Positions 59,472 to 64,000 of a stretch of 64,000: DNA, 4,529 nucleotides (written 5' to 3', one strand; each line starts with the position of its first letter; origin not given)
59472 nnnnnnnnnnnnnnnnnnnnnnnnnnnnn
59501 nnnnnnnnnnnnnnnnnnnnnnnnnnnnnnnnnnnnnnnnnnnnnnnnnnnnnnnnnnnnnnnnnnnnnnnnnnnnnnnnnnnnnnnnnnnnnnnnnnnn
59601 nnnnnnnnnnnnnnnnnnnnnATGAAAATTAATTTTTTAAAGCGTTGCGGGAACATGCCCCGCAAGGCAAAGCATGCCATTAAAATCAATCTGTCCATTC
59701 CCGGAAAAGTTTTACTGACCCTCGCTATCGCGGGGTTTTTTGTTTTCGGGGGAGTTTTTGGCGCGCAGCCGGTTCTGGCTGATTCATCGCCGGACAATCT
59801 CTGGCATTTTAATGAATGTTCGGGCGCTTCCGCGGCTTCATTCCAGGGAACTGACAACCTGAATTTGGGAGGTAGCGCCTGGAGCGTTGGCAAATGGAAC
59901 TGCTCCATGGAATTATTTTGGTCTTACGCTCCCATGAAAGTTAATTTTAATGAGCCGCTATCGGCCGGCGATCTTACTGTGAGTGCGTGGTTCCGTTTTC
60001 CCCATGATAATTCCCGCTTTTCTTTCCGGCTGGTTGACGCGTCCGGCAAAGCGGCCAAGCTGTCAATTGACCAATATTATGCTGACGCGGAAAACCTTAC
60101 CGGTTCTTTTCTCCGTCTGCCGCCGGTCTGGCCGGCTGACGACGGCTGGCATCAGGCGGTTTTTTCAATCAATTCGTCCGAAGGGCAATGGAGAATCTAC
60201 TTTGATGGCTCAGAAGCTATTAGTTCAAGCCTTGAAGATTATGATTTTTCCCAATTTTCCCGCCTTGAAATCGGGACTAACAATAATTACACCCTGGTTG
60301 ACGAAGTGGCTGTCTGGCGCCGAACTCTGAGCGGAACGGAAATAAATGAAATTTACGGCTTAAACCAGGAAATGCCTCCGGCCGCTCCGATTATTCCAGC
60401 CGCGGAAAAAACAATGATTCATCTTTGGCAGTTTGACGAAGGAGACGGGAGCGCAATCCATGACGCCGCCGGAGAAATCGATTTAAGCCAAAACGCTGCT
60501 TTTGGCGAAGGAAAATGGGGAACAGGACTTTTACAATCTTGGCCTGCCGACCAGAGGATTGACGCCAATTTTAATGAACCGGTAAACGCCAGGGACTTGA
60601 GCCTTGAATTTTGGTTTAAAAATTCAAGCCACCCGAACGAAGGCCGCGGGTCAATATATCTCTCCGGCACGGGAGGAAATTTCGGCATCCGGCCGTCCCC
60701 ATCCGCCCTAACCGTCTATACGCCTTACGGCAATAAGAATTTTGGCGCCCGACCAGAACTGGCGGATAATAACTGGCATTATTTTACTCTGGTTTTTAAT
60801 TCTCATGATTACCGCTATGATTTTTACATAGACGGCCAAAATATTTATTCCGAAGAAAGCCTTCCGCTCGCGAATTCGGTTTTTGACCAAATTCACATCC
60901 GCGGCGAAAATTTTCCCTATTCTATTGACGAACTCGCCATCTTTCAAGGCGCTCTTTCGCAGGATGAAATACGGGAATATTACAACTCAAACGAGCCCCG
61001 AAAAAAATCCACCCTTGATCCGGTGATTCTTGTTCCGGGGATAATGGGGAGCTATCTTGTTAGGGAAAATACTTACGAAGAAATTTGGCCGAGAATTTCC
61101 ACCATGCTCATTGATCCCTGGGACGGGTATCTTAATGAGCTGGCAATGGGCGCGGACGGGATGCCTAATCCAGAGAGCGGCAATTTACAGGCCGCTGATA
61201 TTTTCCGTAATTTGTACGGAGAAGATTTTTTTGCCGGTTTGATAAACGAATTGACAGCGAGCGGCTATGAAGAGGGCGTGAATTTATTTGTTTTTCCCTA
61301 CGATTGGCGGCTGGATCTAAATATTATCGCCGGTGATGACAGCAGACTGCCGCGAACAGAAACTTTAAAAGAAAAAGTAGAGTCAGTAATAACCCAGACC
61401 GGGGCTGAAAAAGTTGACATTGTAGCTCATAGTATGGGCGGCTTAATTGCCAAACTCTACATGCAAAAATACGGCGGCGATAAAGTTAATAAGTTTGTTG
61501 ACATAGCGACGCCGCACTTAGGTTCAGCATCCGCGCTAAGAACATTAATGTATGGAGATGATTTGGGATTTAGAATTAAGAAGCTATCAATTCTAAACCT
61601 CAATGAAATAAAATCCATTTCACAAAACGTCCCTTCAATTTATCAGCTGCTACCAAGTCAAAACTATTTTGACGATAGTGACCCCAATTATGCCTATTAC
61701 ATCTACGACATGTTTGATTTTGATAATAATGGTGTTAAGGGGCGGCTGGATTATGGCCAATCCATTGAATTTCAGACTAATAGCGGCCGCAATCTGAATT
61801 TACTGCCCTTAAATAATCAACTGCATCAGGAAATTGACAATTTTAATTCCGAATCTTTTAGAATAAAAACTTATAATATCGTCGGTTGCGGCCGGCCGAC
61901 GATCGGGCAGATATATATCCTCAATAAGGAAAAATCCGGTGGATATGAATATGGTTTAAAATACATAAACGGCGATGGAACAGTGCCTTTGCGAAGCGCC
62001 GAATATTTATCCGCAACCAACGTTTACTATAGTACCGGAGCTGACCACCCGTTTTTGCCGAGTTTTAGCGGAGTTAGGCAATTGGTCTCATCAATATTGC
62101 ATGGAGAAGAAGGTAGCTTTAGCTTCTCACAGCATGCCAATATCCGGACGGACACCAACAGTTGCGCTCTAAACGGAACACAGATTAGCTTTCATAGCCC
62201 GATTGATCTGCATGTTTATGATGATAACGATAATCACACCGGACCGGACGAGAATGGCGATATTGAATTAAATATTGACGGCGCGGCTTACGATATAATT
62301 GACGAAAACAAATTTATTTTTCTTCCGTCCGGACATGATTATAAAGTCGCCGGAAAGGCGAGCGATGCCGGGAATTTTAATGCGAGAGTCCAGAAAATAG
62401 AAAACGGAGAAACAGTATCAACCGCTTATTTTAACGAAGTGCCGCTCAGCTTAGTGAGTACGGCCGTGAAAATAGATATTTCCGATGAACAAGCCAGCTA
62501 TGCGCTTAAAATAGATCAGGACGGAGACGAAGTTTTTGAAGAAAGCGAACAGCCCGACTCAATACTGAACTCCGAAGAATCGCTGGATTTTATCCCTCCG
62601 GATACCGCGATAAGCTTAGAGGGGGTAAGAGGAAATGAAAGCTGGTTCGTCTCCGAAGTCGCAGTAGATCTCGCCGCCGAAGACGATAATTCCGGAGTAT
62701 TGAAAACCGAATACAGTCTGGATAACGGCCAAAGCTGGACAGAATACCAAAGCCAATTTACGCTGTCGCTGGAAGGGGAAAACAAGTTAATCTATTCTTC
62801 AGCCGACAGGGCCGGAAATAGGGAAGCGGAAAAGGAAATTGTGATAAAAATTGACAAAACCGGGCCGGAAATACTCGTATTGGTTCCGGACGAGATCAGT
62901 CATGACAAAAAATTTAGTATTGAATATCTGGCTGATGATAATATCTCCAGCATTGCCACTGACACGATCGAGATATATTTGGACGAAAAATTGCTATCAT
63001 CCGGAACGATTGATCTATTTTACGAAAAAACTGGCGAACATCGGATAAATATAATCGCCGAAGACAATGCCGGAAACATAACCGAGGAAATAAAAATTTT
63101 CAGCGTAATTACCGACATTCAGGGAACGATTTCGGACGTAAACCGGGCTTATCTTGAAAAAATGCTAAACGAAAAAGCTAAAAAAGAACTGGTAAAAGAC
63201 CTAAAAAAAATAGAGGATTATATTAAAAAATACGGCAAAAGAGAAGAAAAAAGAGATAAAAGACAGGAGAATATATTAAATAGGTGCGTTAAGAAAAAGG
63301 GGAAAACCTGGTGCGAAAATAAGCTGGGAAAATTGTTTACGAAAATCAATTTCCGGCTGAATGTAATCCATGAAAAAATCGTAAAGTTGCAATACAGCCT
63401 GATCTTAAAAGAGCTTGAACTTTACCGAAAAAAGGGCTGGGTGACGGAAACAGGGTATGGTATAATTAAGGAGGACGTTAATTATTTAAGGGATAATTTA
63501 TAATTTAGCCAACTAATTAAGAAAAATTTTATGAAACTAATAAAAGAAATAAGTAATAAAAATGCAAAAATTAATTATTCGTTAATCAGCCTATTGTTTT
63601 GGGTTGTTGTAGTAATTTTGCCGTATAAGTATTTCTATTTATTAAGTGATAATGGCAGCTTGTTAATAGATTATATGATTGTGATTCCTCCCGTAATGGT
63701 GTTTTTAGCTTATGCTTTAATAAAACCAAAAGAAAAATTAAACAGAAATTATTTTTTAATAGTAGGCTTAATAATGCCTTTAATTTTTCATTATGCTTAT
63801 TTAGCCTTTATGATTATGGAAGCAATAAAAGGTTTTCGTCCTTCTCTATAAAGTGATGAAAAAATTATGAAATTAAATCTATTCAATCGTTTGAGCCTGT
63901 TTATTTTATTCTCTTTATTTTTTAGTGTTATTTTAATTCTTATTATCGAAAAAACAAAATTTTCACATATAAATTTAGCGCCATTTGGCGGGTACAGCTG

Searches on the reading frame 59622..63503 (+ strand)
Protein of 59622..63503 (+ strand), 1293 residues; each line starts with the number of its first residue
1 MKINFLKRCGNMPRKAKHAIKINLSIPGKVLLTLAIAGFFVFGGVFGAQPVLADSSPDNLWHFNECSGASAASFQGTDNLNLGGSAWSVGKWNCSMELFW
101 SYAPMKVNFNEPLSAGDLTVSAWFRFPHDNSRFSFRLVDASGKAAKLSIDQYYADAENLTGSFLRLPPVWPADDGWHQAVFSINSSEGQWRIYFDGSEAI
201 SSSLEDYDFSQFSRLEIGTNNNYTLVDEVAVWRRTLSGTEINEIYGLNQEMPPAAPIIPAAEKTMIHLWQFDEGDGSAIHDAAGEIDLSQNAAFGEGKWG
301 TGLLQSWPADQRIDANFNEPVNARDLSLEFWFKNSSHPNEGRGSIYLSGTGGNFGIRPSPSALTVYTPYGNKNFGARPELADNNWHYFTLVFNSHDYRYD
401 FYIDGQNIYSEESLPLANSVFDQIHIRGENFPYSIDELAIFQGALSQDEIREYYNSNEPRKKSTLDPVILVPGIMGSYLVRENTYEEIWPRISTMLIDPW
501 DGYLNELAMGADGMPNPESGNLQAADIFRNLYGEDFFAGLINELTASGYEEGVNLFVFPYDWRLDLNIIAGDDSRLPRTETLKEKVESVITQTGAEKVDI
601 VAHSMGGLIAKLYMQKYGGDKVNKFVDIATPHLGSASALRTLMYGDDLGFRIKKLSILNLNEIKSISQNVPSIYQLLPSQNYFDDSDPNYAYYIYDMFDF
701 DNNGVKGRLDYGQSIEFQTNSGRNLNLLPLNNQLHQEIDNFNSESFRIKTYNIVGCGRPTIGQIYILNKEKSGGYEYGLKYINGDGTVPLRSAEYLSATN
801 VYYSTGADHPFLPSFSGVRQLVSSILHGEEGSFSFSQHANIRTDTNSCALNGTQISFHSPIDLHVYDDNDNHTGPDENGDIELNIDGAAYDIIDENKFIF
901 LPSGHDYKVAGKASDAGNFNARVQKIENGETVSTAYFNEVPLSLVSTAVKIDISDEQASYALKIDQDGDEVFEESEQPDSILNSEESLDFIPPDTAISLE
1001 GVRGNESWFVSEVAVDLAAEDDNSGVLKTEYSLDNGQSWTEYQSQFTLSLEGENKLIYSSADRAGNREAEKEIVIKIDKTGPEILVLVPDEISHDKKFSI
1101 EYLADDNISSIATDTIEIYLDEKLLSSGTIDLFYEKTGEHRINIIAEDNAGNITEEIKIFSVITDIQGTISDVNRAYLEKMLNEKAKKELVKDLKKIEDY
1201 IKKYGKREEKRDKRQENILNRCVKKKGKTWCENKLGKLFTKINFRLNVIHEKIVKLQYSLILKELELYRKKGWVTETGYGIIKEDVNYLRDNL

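Call 10: search_protein_families(library=pfam, proteins=[window:59622-63503:+], max_evalue=0.01)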
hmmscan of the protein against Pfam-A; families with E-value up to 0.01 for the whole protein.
window:59622-63503:+ (1293 aa): 10 families
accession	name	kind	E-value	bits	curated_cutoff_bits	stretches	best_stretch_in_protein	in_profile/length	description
PF13385.13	Laminin_G_3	-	4e-24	85.9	27.6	2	319-450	12-150/151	Concanavalin A-like lectin/glucanases superfamily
PF02450.21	LCAT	-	2.6e-21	76.7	21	1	531-683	61-209/392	Lecithin:cholesterol acyltransferase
PF07819.20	PGAP1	-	1.6e-07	31.8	24.3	1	592-636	87-133/233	PGAP1-like alpha/beta domain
PF00561.26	Abhydrolase_1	-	2.1e-06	28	25.8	1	578-641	51-111/245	alpha/beta hydrolase fold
PF05057.20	DUF676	-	5.5e-06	26.5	20.3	1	582-654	62-147/217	Putative serine esterase (DUF676)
PF02089.21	Palm_thioest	-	9.4e-06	25.9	26.8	1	579-694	51-159/254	Palmitoyl protein thioesterase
PF01674.24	Lipase_2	-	3.6e-05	23.8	20.3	1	578-625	57-102/219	Lipase (class 2)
PF06028.17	DUF915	-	4.9e-05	23.3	22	1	591-634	98-145/255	Alpha/beta hydrolase of unknown function (DUF915)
PF12146.15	Hydrolase_4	-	0.0049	16.6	27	1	583-629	63-108/239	Serine aminopeptidase, S33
PF19077.6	Big_13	-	0.0056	17.6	27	0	1031-1078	56-101/102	Bacterial Ig-like domain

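Call 44: find_encoding_contigs(protein=window:59622-63503:+, flank=10000, max_places=10)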
Protein window:59622-63503:+ (1293 aa): 1 contig read that carries it; 1 place shown.
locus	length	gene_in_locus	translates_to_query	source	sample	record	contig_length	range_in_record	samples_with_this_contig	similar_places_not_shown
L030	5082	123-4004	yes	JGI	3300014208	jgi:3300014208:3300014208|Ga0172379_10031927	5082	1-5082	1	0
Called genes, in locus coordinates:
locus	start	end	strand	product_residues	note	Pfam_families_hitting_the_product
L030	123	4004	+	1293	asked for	PF13385:Laminin_G_3, PF02450:LCAT, PF00561:Abhydrolase_1 (weak), PF02089:Palm_thioest (weak), PF07819:PGAP1 (weak), PF05057:DUF676 (weak)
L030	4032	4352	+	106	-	-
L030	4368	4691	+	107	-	-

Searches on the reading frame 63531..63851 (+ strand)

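Call 49: search_protein_families(library=phrogs, proteins=[window:63531-63851:+], max_evalue=0.01)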
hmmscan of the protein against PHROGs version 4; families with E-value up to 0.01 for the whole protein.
window:63531-63851:+ (106 aa): 0 families

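Call 55: search_protein_families(library=pfam, proteins=[window:63531-63851:+], max_evalue=0.01)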
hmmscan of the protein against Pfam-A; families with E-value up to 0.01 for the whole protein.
window:63531-63851:+ (106 aa): 1 family
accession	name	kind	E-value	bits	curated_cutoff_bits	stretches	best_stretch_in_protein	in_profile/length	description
PF23540.2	DesK_N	-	0.0087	16.7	24.8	1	18-96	13-92/151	DesK N-terminal domain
